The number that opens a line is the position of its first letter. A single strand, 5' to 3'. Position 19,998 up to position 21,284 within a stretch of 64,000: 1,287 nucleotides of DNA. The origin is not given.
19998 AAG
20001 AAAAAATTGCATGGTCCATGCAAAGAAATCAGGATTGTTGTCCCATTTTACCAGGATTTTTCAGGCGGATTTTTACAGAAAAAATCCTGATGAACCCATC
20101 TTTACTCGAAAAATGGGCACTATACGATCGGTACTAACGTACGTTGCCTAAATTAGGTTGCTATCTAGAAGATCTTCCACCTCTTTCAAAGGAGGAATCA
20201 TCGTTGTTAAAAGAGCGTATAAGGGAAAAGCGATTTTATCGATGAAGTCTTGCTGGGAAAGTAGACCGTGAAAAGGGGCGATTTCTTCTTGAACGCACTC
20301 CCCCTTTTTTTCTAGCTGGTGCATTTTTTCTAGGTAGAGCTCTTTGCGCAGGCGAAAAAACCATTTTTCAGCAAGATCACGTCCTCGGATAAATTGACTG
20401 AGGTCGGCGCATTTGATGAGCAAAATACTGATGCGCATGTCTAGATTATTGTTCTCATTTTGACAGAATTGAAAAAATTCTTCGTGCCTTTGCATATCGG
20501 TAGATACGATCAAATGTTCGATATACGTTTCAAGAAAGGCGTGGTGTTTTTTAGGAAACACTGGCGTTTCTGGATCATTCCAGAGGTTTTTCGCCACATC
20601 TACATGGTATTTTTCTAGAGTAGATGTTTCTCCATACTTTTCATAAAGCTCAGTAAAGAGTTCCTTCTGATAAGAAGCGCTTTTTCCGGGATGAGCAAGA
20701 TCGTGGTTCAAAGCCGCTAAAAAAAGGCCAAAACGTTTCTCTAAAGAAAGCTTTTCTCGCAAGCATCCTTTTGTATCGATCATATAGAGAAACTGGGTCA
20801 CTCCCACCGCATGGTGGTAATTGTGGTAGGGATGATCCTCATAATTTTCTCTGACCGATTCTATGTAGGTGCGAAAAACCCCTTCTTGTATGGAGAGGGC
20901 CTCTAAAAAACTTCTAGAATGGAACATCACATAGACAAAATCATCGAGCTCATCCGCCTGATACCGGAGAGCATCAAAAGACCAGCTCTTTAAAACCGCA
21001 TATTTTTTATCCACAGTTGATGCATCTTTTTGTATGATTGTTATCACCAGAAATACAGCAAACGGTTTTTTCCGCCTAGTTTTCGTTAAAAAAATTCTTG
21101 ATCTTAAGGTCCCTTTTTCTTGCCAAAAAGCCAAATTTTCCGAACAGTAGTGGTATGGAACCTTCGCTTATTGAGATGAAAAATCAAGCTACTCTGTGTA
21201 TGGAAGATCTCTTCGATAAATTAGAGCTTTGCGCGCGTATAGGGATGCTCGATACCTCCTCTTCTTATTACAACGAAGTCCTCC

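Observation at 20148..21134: Eukaryote-type (class I) cyclic-nucleotide phosphodiesterase in an apparently obligate-intracellular bacterium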

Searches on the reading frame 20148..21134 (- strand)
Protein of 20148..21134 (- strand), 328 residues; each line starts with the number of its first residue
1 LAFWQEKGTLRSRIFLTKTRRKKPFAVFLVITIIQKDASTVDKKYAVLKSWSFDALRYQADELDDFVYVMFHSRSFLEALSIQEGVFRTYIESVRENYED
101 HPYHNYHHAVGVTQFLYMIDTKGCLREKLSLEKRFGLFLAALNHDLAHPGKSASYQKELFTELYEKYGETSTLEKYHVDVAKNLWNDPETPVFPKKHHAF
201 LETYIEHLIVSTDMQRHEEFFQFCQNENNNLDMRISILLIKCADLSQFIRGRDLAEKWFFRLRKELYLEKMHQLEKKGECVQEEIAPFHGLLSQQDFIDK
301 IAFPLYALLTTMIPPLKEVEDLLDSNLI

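Call 3: search_protein_families(library=pfam, proteins=[window:20148-21134:-], max_evalue=0.01)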
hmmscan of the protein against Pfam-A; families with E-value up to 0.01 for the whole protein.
window:20148-21134:- (328 aa): 1 family
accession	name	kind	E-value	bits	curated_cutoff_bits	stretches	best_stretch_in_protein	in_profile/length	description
PF00233.25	PDEase_I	-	5.9e-38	131.4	24.8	1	103-319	1-234/238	3'5'-cyclic nucleotide phosphodiesterase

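Call 4: search_protein_families(library=ncbifam, proteins=[window:20148-21134:-], max_evalue=0.01)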
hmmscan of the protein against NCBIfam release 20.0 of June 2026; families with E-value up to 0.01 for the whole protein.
window:20148-21134:- (328 aa): 0 families

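Call 5: find_homologous_proteins(query=window:20148-21134:-, max_evalue=0.001)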
Query window:20148-21134:- (328 aa): 6 proteins with E <= 0.001 among 1529 candidates.
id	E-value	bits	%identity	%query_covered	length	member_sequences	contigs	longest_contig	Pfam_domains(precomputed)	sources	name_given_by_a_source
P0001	5.7e-192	655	100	88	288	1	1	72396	PF00233.26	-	-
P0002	6.1e-88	313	56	78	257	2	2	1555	PF00233.26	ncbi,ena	-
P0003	5.0e-84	300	46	91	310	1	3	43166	PF00233.26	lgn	-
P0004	4.8e-75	271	48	83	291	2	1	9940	PF00233.26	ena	-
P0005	1.4e-72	263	45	84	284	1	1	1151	PF00233.26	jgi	-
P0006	2.0e-60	223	43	77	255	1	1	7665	PF00233.26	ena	-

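Call 6: search_solved_structures(query=window:20148-21134:-, max_evalue=0.001, show_alignments=2)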
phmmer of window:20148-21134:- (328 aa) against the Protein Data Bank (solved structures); distinct sequences matched with E-value up to 0.001: 151 (the best 60 are shown).
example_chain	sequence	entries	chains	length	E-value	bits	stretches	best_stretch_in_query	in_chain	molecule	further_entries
3n3z_A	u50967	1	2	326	1.1e-30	110.2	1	47-319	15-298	High affinity cGMP-specific 3',5'-cyclic phosphodiesterase 9A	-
8bpy_A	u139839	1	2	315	1.4e-30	109.8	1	47-319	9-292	High affinity cGMP-specific 3',5'-cyclic phosphodiesterase 9A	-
6a3n_A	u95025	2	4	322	1.5e-30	109.7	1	47-319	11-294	High affinity cGMP-specific 3',5'-cyclic phosphodiesterase 9A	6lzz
2hd1_A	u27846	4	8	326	1.5e-30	109.7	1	47-319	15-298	Phosphodiesterase 9A | High affinity cGMP-specific 3',5'-cyclic phosphodiesterase 9A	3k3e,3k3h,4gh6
3dy8_A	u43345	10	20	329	1.6e-30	109.6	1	47-319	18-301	human phosphodiesterase 9 | High affinity cGMP-specific 3',5'-cyclic phosphodiesterase 9A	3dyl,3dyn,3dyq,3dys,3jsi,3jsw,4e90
2yy2_A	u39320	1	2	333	1.6e-30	109.6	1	47-319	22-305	High-affinity cGMP-specific 3',5'-cyclic phosphodiesterase 9A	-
4qge_A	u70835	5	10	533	6.2e-30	107.7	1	47-319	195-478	Phosphodiesterase 9A | High affinity cGMP-specific 3',5'-cyclic phosphodiesterase 9A | Isoform PDE9A2 of High affinity cGMP-specific 3',5'-cyclic phosphodiester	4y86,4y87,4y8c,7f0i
3qi3_A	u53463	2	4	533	1.3e-29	106.6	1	47-319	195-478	High affinity cGMP-specific 3',5'-cyclic phosphodiesterase 9A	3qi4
5h2q_A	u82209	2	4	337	1.8e-20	76.5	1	81-307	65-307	Phosphodiesterase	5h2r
4i15_A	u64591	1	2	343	8.7e-19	71.1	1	81-307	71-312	Class 1 phosphodiesterase PDEB1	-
5g2b_A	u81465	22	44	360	9.7e-19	70.9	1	80-307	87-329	CLASS 1 PHOSPHODIESTERASE PDEB1 | PHOSPHODIESTERASE B1 | Phosphodiesterase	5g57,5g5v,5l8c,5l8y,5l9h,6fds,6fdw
3o0j_A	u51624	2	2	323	1e-18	70.8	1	63-323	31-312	cAMP-specific 3',5'-cyclic phosphodiesterase 4B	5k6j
4phl_A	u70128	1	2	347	1.2e-18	70.6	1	80-307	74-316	Class 1 phosphodiesterase PDEB1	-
2qyl_A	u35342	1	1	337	1.3e-18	70.5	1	63-323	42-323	Phosphodiesterase 4B, cAMP-specific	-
4kp6_A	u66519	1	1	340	1.3e-18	70.5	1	63-323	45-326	cAMP-specific 3',5'-cyclic phosphodiesterase 4B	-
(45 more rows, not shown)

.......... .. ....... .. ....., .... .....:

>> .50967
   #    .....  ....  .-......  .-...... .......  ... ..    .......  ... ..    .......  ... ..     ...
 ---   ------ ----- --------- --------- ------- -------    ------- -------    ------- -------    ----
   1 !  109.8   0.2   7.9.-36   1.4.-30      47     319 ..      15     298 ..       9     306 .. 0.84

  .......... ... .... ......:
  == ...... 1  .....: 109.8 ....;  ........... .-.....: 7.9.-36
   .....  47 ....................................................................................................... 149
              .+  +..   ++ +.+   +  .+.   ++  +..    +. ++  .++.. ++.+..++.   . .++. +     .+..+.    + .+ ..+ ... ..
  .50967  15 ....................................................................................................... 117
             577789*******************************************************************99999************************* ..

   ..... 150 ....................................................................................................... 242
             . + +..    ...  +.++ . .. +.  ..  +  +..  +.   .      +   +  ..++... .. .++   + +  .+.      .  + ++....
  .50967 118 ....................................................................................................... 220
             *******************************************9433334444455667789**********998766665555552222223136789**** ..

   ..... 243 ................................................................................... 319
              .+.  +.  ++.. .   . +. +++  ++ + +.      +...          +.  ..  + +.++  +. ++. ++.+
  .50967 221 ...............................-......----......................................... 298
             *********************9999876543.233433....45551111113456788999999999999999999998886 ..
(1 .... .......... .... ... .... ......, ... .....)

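Call 9: find_related_loci(query=A1, collection=genome_contigs, flank=8000)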
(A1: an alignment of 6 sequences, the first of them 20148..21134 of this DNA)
Query A1 (328 aa) in genome_contigs; peptide patterns used: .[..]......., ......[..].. (x = any residue, [..] = any of these).
34 stretches matched a pattern; 3 encode a relative of the query (tblastn E <= 1e-3); 3 distinct loci.
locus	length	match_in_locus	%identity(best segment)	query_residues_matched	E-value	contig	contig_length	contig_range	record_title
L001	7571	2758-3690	53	17-325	1e-103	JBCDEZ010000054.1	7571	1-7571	MAG: Chlamydiota bacterium isolate P01_G01_bin.8 k141_1520853_length_7571_cov_13.0000, whole genome shotgun sequence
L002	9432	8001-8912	46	22-320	6e-82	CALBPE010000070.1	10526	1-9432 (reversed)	MAG TPA_asm: uncultured Chlamydiae bacterium isolate SRR3401486_bin.71_CONCOCT_v1.1_MAG genome assembly, contig: ERZ1740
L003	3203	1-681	38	103-328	4e-47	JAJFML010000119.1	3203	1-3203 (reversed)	MAG: Chlamydiae bacterium isolate OFTM200 OFTM200_118, whole genome shotgun sequence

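Call 11: find_encoding_contigs(protein=P0001, flank=3000, max_places=3)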
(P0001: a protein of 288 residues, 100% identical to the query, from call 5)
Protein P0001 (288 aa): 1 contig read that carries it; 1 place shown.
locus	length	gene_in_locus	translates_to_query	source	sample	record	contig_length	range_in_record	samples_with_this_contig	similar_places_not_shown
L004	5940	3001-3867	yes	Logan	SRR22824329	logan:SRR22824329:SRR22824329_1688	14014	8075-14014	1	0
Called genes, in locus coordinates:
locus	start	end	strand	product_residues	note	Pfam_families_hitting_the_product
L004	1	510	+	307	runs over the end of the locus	-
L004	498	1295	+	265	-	PF08032:SpoU_sub_bind, PF00588:SpoU_methylase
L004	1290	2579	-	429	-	PF07690:MFS_1, PF00083:Sugar_tr, PF12832:MFS_1_like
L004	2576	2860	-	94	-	-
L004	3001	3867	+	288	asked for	PF00233:PDEase_I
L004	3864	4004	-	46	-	-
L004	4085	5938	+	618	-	?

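Call 12: find_encoding_contigs(protein=P0003, flank=10000, max_places=3)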
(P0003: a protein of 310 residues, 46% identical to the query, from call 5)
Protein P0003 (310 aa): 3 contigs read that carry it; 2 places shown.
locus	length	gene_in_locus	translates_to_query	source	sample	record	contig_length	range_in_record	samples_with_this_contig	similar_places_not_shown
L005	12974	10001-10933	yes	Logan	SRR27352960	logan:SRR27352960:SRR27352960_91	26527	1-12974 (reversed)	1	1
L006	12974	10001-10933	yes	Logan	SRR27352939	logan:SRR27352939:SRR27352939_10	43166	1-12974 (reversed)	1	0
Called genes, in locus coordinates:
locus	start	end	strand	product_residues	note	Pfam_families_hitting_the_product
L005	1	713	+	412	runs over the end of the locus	PF00248:Aldo_ket_red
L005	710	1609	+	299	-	PF00005:ABC_tran, PF13304:AAA_21 (weak)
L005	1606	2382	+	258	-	PF01061:ABC2_membrane, PF12698:ABC2_membrane_3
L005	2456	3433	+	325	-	PF03372:Exo_endo_phos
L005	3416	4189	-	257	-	PF00406:ADK, PF13207:AAA_17, PF05191:ADK_lid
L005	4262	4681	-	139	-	PF02566:OsmC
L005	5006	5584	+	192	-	PF00856:SET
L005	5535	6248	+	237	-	PF00856:SET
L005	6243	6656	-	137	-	PF04024:PspC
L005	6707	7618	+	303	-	-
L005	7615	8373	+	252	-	PF08032:SpoU_sub_bind, PF00588:SpoU_methylase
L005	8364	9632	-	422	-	PF00083:Sugar_tr, PF07690:MFS_1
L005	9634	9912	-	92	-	-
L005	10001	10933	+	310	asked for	PF00233:PDEase_I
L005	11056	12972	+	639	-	?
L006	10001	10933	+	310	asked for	PF00233:PDEase_I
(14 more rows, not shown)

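Call 30: find_homologous_proteins(query=A1, max_evalue=1e-10)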
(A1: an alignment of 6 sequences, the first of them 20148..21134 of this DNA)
Query A1 (6 sequences) (328 aa, profile of the alignment): 14 proteins with E <= 1e-10 among 7512 candidates.
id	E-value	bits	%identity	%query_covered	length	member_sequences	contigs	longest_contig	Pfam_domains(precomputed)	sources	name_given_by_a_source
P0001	1.8e-139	482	100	88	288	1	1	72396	PF00233.26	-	-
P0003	2.2e-139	482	46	91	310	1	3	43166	PF00233.26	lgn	-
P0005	8.6e-139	480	45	84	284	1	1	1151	PF00233.26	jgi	-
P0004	2.8e-135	468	48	83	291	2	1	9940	PF00233.26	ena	-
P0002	2.5e-127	442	56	78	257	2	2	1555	PF00233.26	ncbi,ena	-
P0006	9.9e-112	391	43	77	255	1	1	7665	PF00233.26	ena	-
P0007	1.4e-104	367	38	89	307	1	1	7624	PF00233.26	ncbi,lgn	-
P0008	5.9e-40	155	28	85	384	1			PF00233.26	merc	-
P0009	2.8e-39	153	30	85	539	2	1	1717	PF00233.26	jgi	-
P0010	2.2e-29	121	27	73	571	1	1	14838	PF00233.26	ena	-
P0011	6.5e-29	119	26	86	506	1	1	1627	PF13405.13,PF13499.13,PF00233.26,PF00036.39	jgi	jgi:hypothetical protein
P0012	4.7e-28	116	31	56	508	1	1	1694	PF00233.26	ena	-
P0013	8.3e-20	89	23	85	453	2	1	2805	PF00233.26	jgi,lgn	jgi:hypothetical protein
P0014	2.9e-15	74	26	64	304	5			PF00233.26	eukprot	eukprot:TRINITY_DN449_c0_g2_i7.p1 TRINITY_DN449_c0_g2~~TRINITY_DN449_c0_g2_i7.p1 ORF type:complete l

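Call 31: search_protein_representatives(protein=window:20148-21134:-)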
Query: 328 residues. Proteins with E-value up to 0.001 (for the whole library): 6710; up to 1e-10: 1969; up to 1e-30: 9. The best 150 are listed.
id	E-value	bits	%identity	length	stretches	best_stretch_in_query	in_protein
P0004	1.5e-75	270.7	48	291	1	49-320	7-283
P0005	4.5e-73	262.6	46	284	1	48-318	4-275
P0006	6.3e-61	222.7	44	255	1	20-268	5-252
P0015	5.8e-46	173.5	37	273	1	49-318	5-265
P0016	1.7e-41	158.8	33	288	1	51-317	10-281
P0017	4.3e-38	147.7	25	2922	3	43-280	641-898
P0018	2.0e-33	132.4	31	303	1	48-314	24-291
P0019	5.6e-31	124.3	30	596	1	20-298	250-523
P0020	5.6e-31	124.3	34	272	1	51-310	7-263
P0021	7.2e-30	120.6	28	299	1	48-323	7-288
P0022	1.7e-28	116.2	34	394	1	51-313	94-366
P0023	6.3e-28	114.3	29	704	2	63-326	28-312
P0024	6.4e-28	114.2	29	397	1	40-327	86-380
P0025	6.6e-28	114.2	32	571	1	45-317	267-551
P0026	1.0e-27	113.6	28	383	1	40-326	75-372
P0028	1.1e-27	113.5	34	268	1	48-319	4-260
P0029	1.4e-26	109.8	32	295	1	46-317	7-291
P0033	6.0e-26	107.8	31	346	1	48-316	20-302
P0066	2.1e-23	99.4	33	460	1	43-327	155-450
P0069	2.4e-23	99.2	31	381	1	44-316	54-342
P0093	3.4e-22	95.4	32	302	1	49-269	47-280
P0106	7.2e-22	94.4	32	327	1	51-271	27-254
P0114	1.9e-21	93.0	28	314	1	42-324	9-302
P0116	2.2e-21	92.8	32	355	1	53-313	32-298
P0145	1.7e-20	89.9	31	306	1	51-269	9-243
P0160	4.2e-20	88.6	30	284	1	52-277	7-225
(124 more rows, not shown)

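Call 32: list_cluster_members(proteins=[P0015, P0016, P0017, P0018, P0019, P0020, P0021, P0022, P0028, P0029])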
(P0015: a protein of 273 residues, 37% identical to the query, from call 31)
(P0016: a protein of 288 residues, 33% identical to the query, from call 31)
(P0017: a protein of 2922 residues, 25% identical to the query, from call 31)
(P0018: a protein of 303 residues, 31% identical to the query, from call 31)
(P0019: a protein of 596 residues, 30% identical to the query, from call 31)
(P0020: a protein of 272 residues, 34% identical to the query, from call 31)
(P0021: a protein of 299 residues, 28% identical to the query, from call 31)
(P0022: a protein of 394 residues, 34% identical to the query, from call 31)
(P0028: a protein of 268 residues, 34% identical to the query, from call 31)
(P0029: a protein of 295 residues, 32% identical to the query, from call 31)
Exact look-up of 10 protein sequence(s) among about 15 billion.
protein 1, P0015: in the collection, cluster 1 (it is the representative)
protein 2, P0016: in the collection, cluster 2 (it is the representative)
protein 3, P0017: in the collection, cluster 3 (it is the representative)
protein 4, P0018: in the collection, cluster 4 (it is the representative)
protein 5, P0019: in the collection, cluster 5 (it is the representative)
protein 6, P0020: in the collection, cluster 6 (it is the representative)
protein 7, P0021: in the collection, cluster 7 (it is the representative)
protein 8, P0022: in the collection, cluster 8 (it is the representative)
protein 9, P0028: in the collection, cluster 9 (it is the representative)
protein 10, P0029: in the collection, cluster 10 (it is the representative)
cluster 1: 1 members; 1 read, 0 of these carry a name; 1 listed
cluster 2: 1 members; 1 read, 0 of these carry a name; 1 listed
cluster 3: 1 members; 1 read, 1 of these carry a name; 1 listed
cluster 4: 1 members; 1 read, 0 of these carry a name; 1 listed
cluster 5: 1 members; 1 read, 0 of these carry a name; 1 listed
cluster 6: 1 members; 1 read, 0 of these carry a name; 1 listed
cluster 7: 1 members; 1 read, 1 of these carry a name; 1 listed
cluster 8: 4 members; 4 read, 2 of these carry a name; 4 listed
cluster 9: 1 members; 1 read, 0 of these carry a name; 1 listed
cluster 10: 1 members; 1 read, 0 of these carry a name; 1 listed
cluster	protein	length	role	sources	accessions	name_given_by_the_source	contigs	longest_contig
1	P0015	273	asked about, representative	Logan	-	-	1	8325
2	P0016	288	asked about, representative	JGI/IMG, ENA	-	-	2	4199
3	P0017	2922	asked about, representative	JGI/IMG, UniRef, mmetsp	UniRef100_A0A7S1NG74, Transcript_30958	Phosphodiesterase n=1 Tax=Eutreptiella gymnastica TaxID=73025 RepID=A0A7S1NG74_9EUGL | Transcript_30958/g.55609 ORF Transcript_30958/g.55609 Transcript_30958/m.55609 ...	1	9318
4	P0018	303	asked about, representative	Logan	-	-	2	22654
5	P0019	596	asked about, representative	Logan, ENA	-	-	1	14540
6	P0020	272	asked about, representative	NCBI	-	-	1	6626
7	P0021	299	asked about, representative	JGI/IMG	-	hypothetical protein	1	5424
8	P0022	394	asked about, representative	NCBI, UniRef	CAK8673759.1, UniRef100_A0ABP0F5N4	unnamed protein product [Clavelina lepadiformis] | PDEase domain-containing protein n=1 Tax=Clavelina lepadiformis TaxID=159417 ...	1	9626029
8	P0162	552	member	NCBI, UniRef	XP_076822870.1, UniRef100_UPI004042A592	high affinity cGMP-specific 3',5'-cyclic phosphodiesterase 9A-like [Clavelina ... | high affinity cGMP-specific 3',5'-cyclic phosphodiesterase 9A-like n=1 Tax=Clavelina ...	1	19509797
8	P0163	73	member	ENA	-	-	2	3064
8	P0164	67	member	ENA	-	-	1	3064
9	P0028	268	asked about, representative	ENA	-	-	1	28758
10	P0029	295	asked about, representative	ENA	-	-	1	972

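Call 35: find_homologous_proteins(query=A2, max_evalue=1e-20)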
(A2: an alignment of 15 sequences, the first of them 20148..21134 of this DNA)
Query A2 (15 sequences) (328 aa, profile of the alignment): 30 proteins with E <= 1e-20 among 8000 candidates.
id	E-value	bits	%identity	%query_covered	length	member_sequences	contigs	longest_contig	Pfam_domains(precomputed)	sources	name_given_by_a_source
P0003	3.3e-114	399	46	91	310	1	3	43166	PF00233.26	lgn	-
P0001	1.7e-111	390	100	88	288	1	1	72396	PF00233.26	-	-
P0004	1.8e-106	374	48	83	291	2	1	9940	PF00233.26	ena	-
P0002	5.4e-102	359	56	78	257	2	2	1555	PF00233.26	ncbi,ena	-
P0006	1.4e-97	345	43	77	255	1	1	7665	PF00233.26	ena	-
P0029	5.0e-87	310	29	83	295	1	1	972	PF00233.26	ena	-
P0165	1.6e-73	266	26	88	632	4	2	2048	PF00233.26,PF00072.31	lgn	-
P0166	7.1e-72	260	26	87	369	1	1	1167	PF00233.26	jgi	jgi:hypothetical protein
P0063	3.6e-71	258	26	87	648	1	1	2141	PF00233.26,PF00072.31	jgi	-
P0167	7.2e-68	247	28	84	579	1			PF00233.26,PF00072.31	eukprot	eukprot:TRINITY_DN13389_c0_g1_i1.p1 TRINITY_DN13389_c0_g1~~TRINITY_DN13389_c0_g1_i1.p1 ORF type:comp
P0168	4.7e-63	231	27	85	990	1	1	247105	PF00233.26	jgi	jgi:hypothetical protein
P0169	3.0e-61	225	27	87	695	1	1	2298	PF00233.26,PF00072.31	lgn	-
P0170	3.4e-59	218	29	77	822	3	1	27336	PF00233.26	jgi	jgi:hypothetical protein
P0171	6.5e-58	214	25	68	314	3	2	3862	PF00233.26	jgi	jgi:high affinity cGMP-specific 3',5'-cyclic phosphodiesterase 9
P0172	1.5e-55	207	25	87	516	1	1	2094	PF00233.26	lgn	-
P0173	3.4e-50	189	26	61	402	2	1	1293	PF00233.26,PF00072.31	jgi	jgi:hypothetical protein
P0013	8.4e-45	171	23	85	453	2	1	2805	PF00233.26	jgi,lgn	jgi:hypothetical protein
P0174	1.1e-44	171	31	55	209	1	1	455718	PF00233.26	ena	-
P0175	1.0e-43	168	25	72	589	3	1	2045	PF00233.26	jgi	-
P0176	1.5e-43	167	35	43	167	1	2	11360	PF00233.26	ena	-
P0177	3.8e-40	156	24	76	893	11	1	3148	PF00233.26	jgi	-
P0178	4.5e-40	156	24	84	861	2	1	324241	PF00233.26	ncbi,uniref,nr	ncbi:putative 3'5'-cyclic nucleotide phosphodiesterase [Colletotrichum sublineola]|uniref:Phosphodie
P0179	5.8e-40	155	27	66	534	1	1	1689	PF00233.26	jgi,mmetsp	mmetsp:Transcript_8873/g.21201 ORF Transcript_8873/g.21201 Transcript_8873/m.21201 type:complete len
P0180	8.8e-40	155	25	90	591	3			PF00233.26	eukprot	eukprot:TRINITY_DN10853_c0_g1_i2.p1 TRINITY_DN10853_c0_g1~~TRINITY_DN10853_c0_g1_i2.p1 ORF type:comp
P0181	2.7e-39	153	25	70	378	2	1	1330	PF00233.26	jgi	-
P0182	1.3e-37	148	24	69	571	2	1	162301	PF00233.26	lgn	-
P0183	2.1e-34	137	24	64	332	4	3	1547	PF00233.26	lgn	-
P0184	4.6e-34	136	25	41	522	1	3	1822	PF00233.26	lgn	-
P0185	1.3e-29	121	25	54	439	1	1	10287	PF00233.26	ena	-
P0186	1.7e-29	121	22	72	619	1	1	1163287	PF00233.26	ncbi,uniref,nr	ncbi:unnamed protein product [Prorocentrum cordatum]|uniref:Phosphodiesterase n=1 Tax=Prorocentrum c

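Call 36: find_encoding_contigs(protein=P0018, flank=8000, max_places=2)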
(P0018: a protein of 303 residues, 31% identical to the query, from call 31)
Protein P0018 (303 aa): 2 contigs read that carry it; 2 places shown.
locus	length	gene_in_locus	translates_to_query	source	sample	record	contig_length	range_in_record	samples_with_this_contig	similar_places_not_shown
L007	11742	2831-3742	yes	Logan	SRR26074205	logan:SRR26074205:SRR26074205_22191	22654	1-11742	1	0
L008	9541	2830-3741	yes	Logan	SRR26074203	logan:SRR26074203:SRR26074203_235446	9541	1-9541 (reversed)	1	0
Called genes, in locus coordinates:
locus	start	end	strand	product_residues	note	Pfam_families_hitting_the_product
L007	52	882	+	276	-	-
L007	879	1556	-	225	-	PF11967:RecO_N, PF02565:RecO_C (weak)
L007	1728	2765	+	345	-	PF00294:PfkB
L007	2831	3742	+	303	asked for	PF00233:PDEase_I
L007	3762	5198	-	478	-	-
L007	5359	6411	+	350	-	PF12919:TcdA_TcdB (faint), PF04488:Gly_transf_sug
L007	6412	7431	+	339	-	-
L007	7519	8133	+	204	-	-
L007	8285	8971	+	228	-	PF13462:Thioredoxin_4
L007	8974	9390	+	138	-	PF02600:DsbB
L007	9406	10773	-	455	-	PF07812:TfuA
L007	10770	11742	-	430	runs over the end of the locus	PF02624:YcaO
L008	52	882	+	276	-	-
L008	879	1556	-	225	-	PF11967:RecO_N, PF02565:RecO_C (weak)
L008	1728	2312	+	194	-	PF00294:PfkB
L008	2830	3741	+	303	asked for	PF00233:PDEase_I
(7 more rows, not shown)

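Call 37: find_encoding_contigs(protein=P0007, flank=8000, max_places=2)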
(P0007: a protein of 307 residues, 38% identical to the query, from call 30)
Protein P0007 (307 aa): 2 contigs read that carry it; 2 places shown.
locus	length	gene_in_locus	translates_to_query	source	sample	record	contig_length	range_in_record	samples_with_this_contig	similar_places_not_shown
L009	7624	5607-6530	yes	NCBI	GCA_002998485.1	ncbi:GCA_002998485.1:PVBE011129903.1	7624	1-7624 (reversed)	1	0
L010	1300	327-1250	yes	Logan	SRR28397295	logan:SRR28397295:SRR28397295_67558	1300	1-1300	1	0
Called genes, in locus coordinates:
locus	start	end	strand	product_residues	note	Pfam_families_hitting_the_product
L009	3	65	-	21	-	?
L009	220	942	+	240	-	PF08032:SpoU_sub_bind, PF00588:SpoU_methylase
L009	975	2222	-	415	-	PF00083:Sugar_tr, PF07690:MFS_1, PF12832:MFS_1_like, PF07690:MFS_1 (weak)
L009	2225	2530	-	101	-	-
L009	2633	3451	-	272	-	PF03807:F420_oxidored (faint), PF02153:PDH_N, PF20463:PDH_C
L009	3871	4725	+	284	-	PF00793:DAHP_synth_1, PF03102:NeuB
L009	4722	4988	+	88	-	PF01817:CM_2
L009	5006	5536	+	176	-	PF00800:PDT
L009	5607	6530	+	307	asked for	PF00233:PDEase_I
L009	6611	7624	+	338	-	?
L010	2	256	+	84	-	?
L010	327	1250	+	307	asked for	PF00233:PDEase_I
